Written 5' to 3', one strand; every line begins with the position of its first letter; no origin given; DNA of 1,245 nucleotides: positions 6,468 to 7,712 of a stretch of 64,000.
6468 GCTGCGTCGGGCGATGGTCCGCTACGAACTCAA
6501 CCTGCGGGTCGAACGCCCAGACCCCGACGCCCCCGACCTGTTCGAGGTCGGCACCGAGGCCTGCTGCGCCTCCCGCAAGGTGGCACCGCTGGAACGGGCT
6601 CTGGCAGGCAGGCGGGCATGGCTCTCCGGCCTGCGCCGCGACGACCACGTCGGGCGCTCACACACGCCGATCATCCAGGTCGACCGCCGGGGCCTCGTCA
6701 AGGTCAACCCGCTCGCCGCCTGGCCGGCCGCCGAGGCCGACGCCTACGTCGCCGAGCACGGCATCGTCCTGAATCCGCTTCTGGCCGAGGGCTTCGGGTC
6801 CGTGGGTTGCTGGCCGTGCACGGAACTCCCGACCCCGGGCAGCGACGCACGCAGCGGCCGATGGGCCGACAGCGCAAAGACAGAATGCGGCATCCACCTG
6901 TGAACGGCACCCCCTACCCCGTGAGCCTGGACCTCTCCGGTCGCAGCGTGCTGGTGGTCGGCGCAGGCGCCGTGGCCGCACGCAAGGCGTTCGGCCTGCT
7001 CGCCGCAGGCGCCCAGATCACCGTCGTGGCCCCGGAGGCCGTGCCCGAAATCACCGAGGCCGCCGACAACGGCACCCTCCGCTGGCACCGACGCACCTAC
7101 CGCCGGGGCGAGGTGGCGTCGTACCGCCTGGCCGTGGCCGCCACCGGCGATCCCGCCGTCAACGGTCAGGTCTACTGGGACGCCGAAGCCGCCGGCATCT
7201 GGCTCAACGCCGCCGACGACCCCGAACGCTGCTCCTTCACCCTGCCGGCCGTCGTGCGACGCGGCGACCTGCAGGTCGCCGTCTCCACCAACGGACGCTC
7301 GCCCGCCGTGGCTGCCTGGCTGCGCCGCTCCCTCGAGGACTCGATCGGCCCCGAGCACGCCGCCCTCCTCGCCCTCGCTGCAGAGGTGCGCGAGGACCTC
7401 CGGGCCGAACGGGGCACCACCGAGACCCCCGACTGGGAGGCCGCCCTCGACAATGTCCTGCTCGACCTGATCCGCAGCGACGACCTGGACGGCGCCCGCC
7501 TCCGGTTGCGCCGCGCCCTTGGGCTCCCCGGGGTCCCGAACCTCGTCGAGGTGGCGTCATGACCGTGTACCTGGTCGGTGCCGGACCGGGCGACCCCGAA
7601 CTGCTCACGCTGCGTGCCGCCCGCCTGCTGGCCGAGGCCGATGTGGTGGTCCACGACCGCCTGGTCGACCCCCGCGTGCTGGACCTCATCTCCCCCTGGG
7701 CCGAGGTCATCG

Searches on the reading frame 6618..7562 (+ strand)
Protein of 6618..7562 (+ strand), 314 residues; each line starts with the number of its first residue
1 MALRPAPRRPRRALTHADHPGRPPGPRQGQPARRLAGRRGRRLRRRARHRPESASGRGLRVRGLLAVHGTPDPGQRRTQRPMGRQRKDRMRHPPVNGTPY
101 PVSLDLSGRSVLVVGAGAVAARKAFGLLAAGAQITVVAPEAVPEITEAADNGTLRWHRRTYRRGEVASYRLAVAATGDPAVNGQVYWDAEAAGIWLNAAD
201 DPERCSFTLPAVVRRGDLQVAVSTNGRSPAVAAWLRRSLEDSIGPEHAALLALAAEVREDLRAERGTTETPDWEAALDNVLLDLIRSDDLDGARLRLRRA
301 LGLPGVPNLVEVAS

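Call 25: find_encoding_contigs(protein=window:6618-7562:+, flank=10000, max_places=1)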
Protein window:6618-7562:+ (314 aa): no gene with exactly this product is on record in the collection.
